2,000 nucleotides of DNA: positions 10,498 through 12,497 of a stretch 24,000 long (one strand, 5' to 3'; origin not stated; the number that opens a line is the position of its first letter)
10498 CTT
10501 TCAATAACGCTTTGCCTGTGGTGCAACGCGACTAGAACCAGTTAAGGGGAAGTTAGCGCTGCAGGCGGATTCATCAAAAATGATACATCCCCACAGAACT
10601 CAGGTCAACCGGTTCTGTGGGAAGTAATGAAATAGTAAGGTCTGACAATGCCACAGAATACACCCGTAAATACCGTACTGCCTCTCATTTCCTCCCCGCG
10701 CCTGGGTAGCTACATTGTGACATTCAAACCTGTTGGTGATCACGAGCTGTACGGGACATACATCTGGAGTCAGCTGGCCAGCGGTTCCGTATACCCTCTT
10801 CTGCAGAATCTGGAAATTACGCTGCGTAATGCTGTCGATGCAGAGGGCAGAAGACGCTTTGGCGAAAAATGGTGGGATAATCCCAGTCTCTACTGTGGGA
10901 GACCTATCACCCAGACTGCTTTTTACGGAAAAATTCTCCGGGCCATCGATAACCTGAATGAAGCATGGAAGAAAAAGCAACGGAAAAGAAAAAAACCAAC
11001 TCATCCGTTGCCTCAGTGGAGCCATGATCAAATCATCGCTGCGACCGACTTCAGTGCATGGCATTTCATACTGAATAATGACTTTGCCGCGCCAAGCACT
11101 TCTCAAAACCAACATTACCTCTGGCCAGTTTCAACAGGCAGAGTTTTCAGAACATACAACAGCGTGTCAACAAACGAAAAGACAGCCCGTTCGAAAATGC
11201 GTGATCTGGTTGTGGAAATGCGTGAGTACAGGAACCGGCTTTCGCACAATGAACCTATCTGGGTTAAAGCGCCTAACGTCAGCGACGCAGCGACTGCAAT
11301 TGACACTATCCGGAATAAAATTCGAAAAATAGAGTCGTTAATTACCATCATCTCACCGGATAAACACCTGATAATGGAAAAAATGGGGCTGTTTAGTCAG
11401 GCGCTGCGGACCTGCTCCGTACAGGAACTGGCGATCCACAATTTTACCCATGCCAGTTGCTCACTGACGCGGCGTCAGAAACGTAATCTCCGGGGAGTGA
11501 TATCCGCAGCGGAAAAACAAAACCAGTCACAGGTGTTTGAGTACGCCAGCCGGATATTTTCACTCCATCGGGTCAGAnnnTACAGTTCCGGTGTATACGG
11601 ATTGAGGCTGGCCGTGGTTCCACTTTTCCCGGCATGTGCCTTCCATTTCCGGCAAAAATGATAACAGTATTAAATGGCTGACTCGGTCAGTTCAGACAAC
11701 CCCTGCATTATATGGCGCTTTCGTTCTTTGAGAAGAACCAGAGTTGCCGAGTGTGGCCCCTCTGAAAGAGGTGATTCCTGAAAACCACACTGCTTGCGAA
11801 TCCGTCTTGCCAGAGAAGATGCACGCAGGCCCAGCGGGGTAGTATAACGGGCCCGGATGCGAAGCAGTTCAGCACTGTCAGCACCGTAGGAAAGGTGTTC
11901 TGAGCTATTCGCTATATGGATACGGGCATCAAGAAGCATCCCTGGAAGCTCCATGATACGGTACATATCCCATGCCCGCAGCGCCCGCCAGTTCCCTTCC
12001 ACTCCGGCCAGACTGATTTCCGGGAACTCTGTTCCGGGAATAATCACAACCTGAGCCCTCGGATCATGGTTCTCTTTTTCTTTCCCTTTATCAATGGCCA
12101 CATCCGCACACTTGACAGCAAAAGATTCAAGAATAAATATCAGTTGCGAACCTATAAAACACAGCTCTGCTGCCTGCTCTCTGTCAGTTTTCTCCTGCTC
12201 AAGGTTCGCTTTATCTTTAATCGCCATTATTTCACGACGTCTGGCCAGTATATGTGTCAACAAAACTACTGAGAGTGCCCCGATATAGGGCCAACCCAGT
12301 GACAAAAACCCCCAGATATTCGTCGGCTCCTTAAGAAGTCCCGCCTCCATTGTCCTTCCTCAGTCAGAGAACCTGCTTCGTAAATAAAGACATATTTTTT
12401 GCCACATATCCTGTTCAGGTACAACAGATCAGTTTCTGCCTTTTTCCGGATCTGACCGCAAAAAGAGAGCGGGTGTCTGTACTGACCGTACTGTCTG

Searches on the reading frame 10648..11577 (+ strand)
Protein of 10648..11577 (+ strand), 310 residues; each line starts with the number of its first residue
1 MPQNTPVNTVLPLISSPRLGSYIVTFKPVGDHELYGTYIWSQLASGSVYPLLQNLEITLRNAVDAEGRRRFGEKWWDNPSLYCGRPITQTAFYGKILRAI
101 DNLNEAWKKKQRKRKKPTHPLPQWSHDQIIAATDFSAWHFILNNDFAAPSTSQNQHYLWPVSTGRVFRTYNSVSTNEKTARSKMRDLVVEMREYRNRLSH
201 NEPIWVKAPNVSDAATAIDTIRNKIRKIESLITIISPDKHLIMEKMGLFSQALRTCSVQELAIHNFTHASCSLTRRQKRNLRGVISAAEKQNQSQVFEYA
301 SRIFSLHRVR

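Call 43: search_protein_families(library=pfam, proteins=[window:10648-11577:+], max_evalue=0.01)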
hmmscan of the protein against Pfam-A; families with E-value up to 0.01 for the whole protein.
window:10648-11577:+ (310 aa): 2 families
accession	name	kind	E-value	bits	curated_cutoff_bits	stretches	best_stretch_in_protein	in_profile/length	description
PF07751.16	Abi_2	-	0.00053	20.8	25.6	1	47-205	47-183/184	Abi-like protein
PF18731.6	HEPN_Swt1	-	0.0037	18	27.5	0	180-223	71-109/115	Swt1-like HEPN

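Call 69: search_protein_families(library=padloc, proteins=[window:10648-11577:+], max_evalue=0.01)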
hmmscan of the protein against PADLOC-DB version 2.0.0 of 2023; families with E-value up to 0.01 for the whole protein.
window:10648-11577:+ (310 aa): 2 families
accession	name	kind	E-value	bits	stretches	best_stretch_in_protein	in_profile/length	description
PDLC04038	PD-T4-5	-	1.7e-115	383.5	1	1-309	1-308/309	-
PDLC02756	PbeC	-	0.0071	13.4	1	142-265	356-481/643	PbeC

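Call 99: search_protein_families(library=ncbifam, proteins=[window:10648-11577:+], max_evalue=0.001)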
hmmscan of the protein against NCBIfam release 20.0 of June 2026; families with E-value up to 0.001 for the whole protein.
window:10648-11577:+ (310 aa): 0 families

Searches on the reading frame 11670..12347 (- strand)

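Call 43: search_protein_families(library=pfam, proteins=[window:11670-12347:-], max_evalue=0.01)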
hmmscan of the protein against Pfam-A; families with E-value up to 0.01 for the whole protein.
window:11670-12347:- (225 aa): 0 families

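Call 69: search_protein_families(library=padloc, proteins=[window:11670-12347:-], max_evalue=0.01)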
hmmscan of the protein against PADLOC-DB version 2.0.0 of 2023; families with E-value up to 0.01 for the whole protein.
window:11670-12347:- (225 aa): 1 family
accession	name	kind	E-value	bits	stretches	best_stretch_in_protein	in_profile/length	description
PDLC05063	PDC-S67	-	7.1e-20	69.3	1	56-196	28-166/203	-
